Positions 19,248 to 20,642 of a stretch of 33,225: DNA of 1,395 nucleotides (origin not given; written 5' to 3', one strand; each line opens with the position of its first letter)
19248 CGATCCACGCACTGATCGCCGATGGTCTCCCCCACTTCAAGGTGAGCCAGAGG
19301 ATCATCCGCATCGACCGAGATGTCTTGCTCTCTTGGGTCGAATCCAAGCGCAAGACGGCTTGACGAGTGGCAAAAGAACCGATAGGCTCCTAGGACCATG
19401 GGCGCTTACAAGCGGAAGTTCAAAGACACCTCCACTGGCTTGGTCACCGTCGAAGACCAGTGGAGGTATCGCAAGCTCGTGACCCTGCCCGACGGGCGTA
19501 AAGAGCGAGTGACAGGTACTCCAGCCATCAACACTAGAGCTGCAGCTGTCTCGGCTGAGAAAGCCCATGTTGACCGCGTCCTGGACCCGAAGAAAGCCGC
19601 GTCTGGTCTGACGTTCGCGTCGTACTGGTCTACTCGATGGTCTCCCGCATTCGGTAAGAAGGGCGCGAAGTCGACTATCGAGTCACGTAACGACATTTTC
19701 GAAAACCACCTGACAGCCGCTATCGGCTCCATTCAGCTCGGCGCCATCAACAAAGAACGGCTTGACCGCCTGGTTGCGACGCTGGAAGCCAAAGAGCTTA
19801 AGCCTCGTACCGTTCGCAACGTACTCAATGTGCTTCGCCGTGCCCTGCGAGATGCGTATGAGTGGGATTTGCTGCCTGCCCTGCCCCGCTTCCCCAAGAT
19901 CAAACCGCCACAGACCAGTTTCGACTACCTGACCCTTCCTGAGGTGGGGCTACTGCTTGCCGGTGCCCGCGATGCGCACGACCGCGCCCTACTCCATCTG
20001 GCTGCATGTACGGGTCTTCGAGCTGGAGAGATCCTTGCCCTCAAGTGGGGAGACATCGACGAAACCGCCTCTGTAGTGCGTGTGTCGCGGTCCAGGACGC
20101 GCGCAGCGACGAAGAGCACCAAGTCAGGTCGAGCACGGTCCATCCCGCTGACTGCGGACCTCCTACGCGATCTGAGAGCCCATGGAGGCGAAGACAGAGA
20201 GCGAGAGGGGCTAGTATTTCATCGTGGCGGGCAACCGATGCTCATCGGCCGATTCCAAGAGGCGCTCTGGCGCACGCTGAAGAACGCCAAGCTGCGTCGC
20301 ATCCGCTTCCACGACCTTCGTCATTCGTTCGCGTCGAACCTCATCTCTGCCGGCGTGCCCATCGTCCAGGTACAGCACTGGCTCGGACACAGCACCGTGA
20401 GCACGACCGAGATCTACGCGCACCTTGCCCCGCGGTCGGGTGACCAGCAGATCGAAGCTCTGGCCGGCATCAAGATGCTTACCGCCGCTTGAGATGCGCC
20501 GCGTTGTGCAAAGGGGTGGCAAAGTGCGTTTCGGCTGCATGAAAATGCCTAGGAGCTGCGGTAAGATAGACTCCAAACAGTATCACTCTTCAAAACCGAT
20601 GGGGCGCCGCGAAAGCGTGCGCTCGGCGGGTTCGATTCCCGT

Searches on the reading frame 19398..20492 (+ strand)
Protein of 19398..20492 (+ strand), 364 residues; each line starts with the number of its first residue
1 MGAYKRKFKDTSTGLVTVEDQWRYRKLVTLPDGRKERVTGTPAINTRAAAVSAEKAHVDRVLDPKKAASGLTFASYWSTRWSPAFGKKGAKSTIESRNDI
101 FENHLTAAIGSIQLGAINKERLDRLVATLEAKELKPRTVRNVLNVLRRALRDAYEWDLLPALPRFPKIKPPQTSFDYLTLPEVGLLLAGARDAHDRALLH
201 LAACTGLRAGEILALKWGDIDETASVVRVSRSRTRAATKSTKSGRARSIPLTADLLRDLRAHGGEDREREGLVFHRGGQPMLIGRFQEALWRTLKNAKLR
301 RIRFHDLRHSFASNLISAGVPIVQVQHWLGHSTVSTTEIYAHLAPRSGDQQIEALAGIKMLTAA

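Call 18: search_protein_families(library=pfam, proteins=[window:19398-20492:+], max_evalue=0.01)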
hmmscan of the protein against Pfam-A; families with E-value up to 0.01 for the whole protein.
window:19398-20492:+ (364 aa): 2 families
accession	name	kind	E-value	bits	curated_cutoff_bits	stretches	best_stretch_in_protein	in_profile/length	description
PF00589.27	Phage_integrase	-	1.1e-31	110.4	27.1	1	191-344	20-169/172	Phage integrase family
PF13102.12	Phage_int_SAM_5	-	0.0076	17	22.3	0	88-161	16-90/98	Phage integrase SAM-like domain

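Call 21: find_related_loci(query=window:19398-20489:+, collection=viral_contigs, flank=4000)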
Query window:19398-20489:+ (364 aa) in viral_contigs; peptide patterns used: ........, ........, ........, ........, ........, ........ (x = any residue, [..] = any of these).
2 stretches matched a pattern, but none encodes a relative of the query by tblastn (E <= 1e-3).
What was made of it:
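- Tried and rejected: The scan of viral contigs for integrase relatives gave 0 confirmed (call 21).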

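Call 22: find_homologous_proteins(query=window:19398-20489:+, max_evalue=1e-20)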
Query window:19398-20489:+ (364 aa): 211 proteins with E <= 1e-20 among 8000 candidates; the best 120 are listed.
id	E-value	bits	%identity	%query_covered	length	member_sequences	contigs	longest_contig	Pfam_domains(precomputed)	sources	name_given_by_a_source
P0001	2.4e-237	805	100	100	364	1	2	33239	PF00589.28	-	-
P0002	4.2e-155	534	75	89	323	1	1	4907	PF00589.28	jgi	jgi:integrase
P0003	6.7e-150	517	79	83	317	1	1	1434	PF00589.28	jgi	jgi:integrase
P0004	9.2e-109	382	54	98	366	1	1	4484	PF00589.28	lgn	-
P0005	4.4e-104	366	50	98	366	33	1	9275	PF00589.28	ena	-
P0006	3.2e-102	360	52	99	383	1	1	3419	PF00589.28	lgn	-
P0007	2.8e-101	357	52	98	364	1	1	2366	PF14659.13,PF00589.28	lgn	-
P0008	8.3e-92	326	75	55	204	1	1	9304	PF00589.28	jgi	jgi:integrase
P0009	8.4e-89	316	49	92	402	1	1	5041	PF14659.13,PF00589.28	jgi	jgi:integrase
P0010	4.3e-88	314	48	93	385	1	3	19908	PF00589.28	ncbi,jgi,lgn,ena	-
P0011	4.3e-87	311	47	98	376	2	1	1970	PF00589.28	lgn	-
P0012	8.2e-85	303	46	94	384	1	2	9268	PF00589.28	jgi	jgi:integrase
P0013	1.8e-80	289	47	95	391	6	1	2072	PF00589.28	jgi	jgi:integrase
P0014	8.6e-80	287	47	92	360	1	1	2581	PF00589.28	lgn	-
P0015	2.9e-79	285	47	92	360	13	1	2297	PF00589.28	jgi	jgi:integrase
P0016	3.4e-79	285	46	92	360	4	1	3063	PF00589.28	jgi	jgi:integrase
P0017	4.8e-79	284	45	98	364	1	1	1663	PF00589.28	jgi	jgi:integrase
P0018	1.4e-78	283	44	97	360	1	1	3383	PF00589.28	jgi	jgi:integrase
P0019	3.7e-78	281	44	94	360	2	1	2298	PF00589.28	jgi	-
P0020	4.5e-78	281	46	94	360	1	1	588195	PF00589.28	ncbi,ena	-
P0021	9.8e-77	277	45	92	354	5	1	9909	PF00589.28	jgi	jgi:integrase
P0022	1.5e-76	276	44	94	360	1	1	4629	PF00589.28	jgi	jgi:integrase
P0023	4.7e-75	271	46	92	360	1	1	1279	PF00589.28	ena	-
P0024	1.4e-74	269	43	93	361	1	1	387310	PF00589.28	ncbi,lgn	-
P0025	3.1e-73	265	44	92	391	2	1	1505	PF00589.28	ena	-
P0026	6.0e-73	264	41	92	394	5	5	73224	PF00589.28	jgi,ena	jgi:integrase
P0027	8.2e-73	264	42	92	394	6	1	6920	PF00589.28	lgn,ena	-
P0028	6.3e-71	257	43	92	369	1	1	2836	PF00589.28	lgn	-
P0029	5.0e-70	254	42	93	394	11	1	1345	PF00589.28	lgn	-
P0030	1.7e-69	253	41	93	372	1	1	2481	PF00589.28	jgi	jgi:integrase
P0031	2.4e-69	252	42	93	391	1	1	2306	PF00589.28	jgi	jgi:integrase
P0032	2.2e-67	246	42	95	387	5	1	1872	PF00589.28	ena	-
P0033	2.0e-65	239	40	92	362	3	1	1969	PF00589.28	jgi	jgi:integrase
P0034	2.2e-65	239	42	89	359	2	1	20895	PF00589.28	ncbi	-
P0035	1.2e-64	237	40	92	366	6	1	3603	PF00589.28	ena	-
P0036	1.6e-64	236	40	92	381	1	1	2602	PF00589.28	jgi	jgi:integrase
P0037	2.1e-64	236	40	98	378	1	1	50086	PF00589.28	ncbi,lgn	-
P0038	1.3e-63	233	39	92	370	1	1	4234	PF14659.13,PF00589.28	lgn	-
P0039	2.6e-62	229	39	92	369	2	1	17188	PF00589.28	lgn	-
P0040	2.9e-62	229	42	89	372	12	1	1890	PF00589.28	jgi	jgi:integrase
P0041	5.5e-62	228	41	89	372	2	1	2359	PF00589.28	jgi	jgi:integrase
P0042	5.3e-60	222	42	90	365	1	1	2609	PF00589.28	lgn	-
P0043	6.9e-60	221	40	90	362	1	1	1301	PF00589.28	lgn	-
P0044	7.3e-60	221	37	92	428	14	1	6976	PF00589.28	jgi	jgi:integrase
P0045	1.1e-59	220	41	92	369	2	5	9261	PF00589.28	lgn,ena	-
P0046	1.9e-57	213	38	100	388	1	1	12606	PF00589.28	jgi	jgi:integrase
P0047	3.2e-57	212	38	98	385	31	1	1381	PF00589.28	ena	-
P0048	7.0e-57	211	44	76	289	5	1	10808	PF00589.28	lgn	-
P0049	7.8e-57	211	39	92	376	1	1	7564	PF00589.28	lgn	-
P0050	1.7e-56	210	38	96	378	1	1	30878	PF00589.28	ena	-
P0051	4.6e-56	209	39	93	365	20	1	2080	PF14659.13,PF00589.28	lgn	-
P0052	6.1e-56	208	42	77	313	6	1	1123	PF00589.28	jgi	-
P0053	1.8e-54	203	37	91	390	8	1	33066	PF00589.28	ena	-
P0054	5.7e-54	202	41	90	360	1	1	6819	PF00589.28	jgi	jgi:integrase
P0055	2.9e-52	196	38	81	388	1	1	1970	PF14659.13,PF00589.28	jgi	jgi:integrase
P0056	3.6e-51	193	45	66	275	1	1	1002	PF00589.28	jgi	jgi:integrase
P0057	6.0e-51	192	39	79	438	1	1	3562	PF00589.28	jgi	jgi:integrase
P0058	2.9e-50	189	40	89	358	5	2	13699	PF14659.13,PF00589.28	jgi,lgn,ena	jgi:integrase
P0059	8.5e-50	188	38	98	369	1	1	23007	PF00589.28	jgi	jgi:integrase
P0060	8.6e-50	188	35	90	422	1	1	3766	PF00589.28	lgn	-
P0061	6.3e-49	185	38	78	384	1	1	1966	PF14659.13,PF00589.28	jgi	jgi:integrase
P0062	2.0e-48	183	38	76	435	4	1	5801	PF00589.28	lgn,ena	-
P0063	7.8e-48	182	38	86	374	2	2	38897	PF14659.13,PF00589.28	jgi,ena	-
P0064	1.9e-47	180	36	81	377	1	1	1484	PF14659.13,PF00589.28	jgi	jgi:integrase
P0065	2.1e-46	177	43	66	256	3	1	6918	PF00589.28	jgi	jgi:integrase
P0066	6.0e-46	175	47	56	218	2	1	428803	PF00589.28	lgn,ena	-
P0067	3.2e-41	160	34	90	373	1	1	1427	PF14659.13,PF00589.28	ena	-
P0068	2.6e-38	150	32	83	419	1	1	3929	PF00589.28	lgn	-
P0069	6.3e-38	149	36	73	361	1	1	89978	PF14659.13,PF00589.28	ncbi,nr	ncbi:MAG: site-specific integrase [Deltaproteobacteria bacterium]|nr:site-specific integrase [Deltap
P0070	1.1e-37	148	36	85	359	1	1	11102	PF00589.28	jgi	jgi:integrase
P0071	8.7e-37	145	37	70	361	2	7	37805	PF00589.28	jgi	-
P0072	2.2e-36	144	39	69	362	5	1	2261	PF00589.28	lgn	-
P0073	6.9e-36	142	33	76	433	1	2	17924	PF00589.28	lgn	-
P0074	5.5e-35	139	35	69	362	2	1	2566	PF00589.28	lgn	-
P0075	3.4e-34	137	36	71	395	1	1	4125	PF00589.28,PF02899.24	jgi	jgi:integrase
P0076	5.2e-34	136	37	73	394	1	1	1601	PF14659.13,PF00589.28,PF02899.24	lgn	-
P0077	3.1e-33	134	33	89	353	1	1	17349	PF14659.13,PF22022.3,PF00589.28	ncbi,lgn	-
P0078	3.3e-33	133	36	69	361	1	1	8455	PF00589.28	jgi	jgi:integrase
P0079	4.4e-33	133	42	55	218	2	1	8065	PF00589.28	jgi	-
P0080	7.8e-33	132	36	73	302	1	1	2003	PF14659.13,PF00589.28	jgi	jgi:integrase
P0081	9.9e-33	132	32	94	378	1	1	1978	PF14659.13,PF00589.28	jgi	jgi:integrase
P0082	1.9e-32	131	33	76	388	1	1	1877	PF00589.28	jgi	jgi:integrase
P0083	6.3e-32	129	33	73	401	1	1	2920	PF14659.13,PF00589.28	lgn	-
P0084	7.4e-32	129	35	80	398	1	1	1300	PF00589.28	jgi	jgi:integrase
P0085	1.5e-31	128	34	49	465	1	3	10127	PF00589.28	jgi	jgi:integrase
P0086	3.5e-31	127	32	82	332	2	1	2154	PF14659.13,PF00589.28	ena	-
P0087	8.9e-31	125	30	94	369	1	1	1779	PF14659.13,PF00589.28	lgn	-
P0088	2.3e-30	124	33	95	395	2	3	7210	PF14659.13,PF00589.28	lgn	-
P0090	1.3e-29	122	35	77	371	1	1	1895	PF14659.13,PF00589.28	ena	-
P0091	5.3e-29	120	33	68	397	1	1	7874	PF14659.13,PF22022.3,PF13102.13,PF00589.28,PF02899.24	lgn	-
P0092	5.9e-29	119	31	91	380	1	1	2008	PF14659.13,PF00589.28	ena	-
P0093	2.8e-28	117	33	73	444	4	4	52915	PF00589.28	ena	-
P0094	5.4e-28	116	34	75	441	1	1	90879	PF00589.28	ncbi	-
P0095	6.0e-28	116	40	61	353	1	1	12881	PF00589.28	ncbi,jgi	ncbi:MAG: integrase [Candidatus Latescibacterota bacterium]|jgi:integrase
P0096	7.1e-28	116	33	73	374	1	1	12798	PF14659.13,PF00589.28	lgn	-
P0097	8.9e-28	116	33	75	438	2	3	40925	PF00589.28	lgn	-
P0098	1.2e-27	115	34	71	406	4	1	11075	PF14659.13,PF22022.3,PF00589.28,PF02899.24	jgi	jgi:integrase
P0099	1.3e-27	115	30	95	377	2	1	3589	PF14659.13,PF00589.28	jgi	jgi:integrase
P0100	2.0e-27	114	31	93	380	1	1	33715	PF14659.13,PF00589.28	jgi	jgi:integrase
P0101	2.0e-27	114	37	74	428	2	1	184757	PF14659.13,PF00589.28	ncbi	-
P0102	2.7e-27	114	31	90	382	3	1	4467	PF14659.13,PF00589.28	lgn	-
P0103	3.2e-27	114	30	93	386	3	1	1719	PF14659.13,PF00589.28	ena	-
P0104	3.6e-27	114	34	76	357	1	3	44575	PF00589.28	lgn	-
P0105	4.6e-27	113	30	90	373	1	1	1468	PF14659.13,PF00589.28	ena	-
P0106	5.2e-27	113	39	66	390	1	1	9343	PF22022.3,PF00589.28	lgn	-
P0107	5.3e-27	113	33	80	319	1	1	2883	PF00589.28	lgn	-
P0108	5.3e-27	113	31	89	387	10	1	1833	PF14659.13,PF00589.28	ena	-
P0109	5.5e-27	113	34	82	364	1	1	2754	PF14659.13,PF00589.28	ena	-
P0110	6.0e-27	113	31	95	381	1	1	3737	PF14659.13,PF00589.28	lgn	-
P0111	7.8e-27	112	35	66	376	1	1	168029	PF14659.13,PF00589.28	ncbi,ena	-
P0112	9.7e-27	112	35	79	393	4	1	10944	PF00589.28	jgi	jgi:integrase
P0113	9.9e-27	112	31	96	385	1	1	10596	PF14659.13,PF00589.28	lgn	-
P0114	1.0e-26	112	45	41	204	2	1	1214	PF00589.28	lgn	-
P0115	1.7e-26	111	35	70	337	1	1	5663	PF13102.13,PF00589.28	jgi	jgi:integrase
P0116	1.9e-26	111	34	72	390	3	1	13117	PF14659.13,PF14657.13,PF00589.28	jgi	-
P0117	2.6e-26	111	33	79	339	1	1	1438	PF14659.13,PF00589.28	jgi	jgi:integrase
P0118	2.9e-26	111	30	84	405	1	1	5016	PF14659.13,PF00589.28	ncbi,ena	-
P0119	3.3e-26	110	31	75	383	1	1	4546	PF14659.13,PF00589.28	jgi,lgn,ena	-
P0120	3.8e-26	110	35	81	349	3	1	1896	PF00589.28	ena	-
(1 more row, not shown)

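Call 23: find_encoding_contigs(protein=P0001, flank=10000, max_places=6)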
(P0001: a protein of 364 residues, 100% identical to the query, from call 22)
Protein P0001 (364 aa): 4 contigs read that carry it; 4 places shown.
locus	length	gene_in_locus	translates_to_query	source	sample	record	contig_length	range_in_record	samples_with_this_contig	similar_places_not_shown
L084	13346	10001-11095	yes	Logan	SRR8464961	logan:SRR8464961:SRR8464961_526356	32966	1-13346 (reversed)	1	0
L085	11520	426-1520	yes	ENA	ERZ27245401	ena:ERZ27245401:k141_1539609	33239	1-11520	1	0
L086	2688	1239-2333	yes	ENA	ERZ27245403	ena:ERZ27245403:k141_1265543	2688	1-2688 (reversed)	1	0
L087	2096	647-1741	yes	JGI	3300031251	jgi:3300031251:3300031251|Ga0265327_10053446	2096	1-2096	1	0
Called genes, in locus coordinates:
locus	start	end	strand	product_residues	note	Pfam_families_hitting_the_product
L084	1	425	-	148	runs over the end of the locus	-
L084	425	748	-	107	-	-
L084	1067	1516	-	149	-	-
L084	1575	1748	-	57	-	-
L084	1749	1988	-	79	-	-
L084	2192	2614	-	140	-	-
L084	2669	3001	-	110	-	PF02945:Endonuclease_7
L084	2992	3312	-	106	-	-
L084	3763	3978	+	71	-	-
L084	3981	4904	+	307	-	-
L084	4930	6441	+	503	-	PF13481:AAA_25 (faint), PF03796:DnaB_C, PF06745:ATPase (faint)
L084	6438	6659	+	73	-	-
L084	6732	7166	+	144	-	-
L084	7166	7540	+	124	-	-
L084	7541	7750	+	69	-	-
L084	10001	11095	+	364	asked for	PF00589:Phage_integrase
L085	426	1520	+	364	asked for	PF00589:Phage_integrase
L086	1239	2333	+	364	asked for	PF00589:Phage_integrase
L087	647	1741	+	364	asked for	PF00589:Phage_integrase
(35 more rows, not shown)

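Call 24: find_encoding_contigs(protein=P0002, flank=5000, max_places=4)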
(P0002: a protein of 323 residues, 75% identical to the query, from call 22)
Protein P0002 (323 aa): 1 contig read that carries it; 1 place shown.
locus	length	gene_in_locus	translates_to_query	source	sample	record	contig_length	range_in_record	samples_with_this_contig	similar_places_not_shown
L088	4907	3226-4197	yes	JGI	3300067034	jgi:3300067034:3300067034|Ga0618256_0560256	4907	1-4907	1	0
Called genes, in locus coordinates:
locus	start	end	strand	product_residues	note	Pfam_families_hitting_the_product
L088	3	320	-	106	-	?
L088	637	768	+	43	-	-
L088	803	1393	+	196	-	-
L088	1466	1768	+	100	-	-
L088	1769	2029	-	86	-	-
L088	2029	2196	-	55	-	-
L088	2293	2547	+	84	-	-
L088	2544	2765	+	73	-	-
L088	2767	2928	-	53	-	-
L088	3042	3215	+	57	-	PF12728:HTH_17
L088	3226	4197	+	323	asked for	PF00589:Phage_integrase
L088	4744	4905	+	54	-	?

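Call 27: find_encoding_contigs(protein=P0010, flank=4000, max_places=2)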
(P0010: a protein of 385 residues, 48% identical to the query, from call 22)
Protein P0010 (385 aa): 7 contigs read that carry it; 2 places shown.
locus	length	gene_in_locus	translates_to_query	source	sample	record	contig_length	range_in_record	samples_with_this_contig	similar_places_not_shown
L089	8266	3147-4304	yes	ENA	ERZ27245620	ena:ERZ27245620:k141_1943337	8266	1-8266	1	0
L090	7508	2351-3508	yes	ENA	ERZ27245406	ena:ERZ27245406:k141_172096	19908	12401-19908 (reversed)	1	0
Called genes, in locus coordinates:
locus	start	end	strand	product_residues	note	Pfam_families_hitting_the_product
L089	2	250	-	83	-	?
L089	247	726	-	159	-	PF21983:NikA-like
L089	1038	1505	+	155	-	-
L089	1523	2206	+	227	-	PF01656:CbiA (weak)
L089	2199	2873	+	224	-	-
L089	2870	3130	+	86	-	PF12728:HTH_17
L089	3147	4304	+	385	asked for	PF00589:Phage_integrase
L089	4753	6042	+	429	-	PF00481:PP2C, PF13672:PP2C_2, PF07228:SpoIIE (faint), PF00027:cNMP_binding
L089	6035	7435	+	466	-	PF00206:Lyase_1, PF10415:FumaraseC_C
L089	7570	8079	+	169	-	-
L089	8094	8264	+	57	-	?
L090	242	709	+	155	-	-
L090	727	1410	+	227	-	PF01656:CbiA (weak)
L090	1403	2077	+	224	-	-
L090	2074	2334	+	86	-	PF12728:HTH_17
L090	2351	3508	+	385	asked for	PF00589:Phage_integrase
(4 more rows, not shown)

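Call 28: find_encoding_contigs(protein=P0020, flank=4000, max_places=2)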
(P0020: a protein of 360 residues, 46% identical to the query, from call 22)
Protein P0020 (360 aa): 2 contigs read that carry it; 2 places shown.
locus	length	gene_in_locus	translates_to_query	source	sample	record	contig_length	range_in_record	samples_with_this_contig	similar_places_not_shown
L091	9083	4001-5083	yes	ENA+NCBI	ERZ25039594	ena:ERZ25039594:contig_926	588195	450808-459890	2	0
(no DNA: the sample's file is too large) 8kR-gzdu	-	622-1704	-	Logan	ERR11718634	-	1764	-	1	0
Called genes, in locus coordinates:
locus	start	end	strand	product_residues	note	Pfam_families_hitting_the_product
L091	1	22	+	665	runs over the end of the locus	PF27210:Y4kK_2nd, PF00082:Peptidase_S8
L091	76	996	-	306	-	-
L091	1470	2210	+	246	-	-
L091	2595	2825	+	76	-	PF12728:HTH_17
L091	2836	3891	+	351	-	-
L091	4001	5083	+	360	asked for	PF00589:Phage_integrase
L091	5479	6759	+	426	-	PF00481:PP2C, PF13672:PP2C_2, PF07228:SpoIIE (faint), PF00027:cNMP_binding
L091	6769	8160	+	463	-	PF00206:Lyase_1, PF10415:FumaraseC_C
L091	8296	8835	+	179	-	-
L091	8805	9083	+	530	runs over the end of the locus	-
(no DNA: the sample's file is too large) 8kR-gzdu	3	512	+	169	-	?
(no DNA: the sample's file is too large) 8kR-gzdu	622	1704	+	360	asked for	PF00589:Phage_integrase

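Call 29: find_encoding_contigs(protein=P0024, flank=4000, max_places=2)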
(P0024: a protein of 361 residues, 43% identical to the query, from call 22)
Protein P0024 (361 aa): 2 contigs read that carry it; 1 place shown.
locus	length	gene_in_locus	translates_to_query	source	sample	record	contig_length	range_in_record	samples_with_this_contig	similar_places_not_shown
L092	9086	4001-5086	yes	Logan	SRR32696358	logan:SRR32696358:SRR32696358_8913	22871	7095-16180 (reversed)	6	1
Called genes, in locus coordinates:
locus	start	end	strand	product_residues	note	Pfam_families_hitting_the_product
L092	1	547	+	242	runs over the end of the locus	-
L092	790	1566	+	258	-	-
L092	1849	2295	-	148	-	PF12728:HTH_17 (weak), PF13384:HTH_23 (faint)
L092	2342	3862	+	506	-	-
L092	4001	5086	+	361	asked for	PF00589:Phage_integrase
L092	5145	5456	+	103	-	-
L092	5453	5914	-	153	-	-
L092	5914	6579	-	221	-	-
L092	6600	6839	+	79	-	-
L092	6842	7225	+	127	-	-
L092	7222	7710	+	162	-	-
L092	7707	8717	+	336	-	PF13481:AAA_25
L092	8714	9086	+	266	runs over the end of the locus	-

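Call 30: find_encoding_contigs(protein=P0005, flank=4000, max_places=2)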
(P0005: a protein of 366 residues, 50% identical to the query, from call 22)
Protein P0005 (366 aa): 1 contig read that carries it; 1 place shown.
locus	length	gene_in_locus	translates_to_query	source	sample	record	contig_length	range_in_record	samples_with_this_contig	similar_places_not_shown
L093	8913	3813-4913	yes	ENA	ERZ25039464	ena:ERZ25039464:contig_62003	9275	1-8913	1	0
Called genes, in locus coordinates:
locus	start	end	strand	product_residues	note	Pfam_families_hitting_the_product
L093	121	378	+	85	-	-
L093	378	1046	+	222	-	PF08867:FRG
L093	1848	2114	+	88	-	-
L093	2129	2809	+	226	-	-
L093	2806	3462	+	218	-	-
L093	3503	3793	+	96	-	PF12728:HTH_17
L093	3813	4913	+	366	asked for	PF00589:Phage_integrase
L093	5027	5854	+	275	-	PF04326:SLFN_AlbA_2 (weak)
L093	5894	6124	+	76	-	-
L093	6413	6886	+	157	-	-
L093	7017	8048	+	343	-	-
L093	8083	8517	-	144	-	PF01609:DDE_Tnp_1 (faint)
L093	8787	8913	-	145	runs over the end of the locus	-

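Call 34: search_solved_structures(query=window:19398-20489:+, max_evalue=0.01, show_alignments=2)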
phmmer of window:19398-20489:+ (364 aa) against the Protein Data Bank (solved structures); distinct sequences matched with E-value up to 0.01: 17.
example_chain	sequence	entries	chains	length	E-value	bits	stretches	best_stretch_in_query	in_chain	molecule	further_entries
4a8e_A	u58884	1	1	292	5.3e-14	55.4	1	136-346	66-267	PROBABLE TYROSINE RECOMBINASE XERC-LIKE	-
5c6k_A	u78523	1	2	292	7.2e-11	45.1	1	117-347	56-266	Integrase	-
5hxy_A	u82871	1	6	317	2.2e-10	43.5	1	171-344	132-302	Tyrosine recombinase XerA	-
5dcf_A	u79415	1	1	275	1.1e-09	41.2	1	299-346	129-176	Tyrosine recombinase XerD,DNA translocase FtsK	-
1a0p_A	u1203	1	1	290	1.3e-09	41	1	299-345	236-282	SITE-SPECIFIC RECOMBINASE XERD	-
5dor_A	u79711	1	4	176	2e-09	40.3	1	177-347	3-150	Integrase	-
2a3v_A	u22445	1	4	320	6.6e-09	38.6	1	286-350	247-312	site-specific recombinase IntI4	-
9i5v_14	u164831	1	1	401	1.1e-07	34.7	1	194-345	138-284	Ribosome-associated translation inhibitor RaiA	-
3nkh_A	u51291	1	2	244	1.5e-05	27.6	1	271-357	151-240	Integrase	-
1aih_A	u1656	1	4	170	2.2e-05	27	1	286-347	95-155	HP1 INTEGRASE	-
2kkp_A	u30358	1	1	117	3.2e-05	26.5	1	75-173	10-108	Phage integrase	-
5jjv_A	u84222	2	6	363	6.4e-05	25.5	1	193-345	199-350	Tyrosine recombinase XerH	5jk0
5vfz_A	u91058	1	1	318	0.00027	23.4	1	183-356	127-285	Gp33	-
6emy_A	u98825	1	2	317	0.0021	20.6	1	283-356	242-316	Int protein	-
6en0_A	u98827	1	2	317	0.0026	20.2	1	283-356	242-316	Int protein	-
1z1b_A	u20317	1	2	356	0.0088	18.5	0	194-338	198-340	Integrase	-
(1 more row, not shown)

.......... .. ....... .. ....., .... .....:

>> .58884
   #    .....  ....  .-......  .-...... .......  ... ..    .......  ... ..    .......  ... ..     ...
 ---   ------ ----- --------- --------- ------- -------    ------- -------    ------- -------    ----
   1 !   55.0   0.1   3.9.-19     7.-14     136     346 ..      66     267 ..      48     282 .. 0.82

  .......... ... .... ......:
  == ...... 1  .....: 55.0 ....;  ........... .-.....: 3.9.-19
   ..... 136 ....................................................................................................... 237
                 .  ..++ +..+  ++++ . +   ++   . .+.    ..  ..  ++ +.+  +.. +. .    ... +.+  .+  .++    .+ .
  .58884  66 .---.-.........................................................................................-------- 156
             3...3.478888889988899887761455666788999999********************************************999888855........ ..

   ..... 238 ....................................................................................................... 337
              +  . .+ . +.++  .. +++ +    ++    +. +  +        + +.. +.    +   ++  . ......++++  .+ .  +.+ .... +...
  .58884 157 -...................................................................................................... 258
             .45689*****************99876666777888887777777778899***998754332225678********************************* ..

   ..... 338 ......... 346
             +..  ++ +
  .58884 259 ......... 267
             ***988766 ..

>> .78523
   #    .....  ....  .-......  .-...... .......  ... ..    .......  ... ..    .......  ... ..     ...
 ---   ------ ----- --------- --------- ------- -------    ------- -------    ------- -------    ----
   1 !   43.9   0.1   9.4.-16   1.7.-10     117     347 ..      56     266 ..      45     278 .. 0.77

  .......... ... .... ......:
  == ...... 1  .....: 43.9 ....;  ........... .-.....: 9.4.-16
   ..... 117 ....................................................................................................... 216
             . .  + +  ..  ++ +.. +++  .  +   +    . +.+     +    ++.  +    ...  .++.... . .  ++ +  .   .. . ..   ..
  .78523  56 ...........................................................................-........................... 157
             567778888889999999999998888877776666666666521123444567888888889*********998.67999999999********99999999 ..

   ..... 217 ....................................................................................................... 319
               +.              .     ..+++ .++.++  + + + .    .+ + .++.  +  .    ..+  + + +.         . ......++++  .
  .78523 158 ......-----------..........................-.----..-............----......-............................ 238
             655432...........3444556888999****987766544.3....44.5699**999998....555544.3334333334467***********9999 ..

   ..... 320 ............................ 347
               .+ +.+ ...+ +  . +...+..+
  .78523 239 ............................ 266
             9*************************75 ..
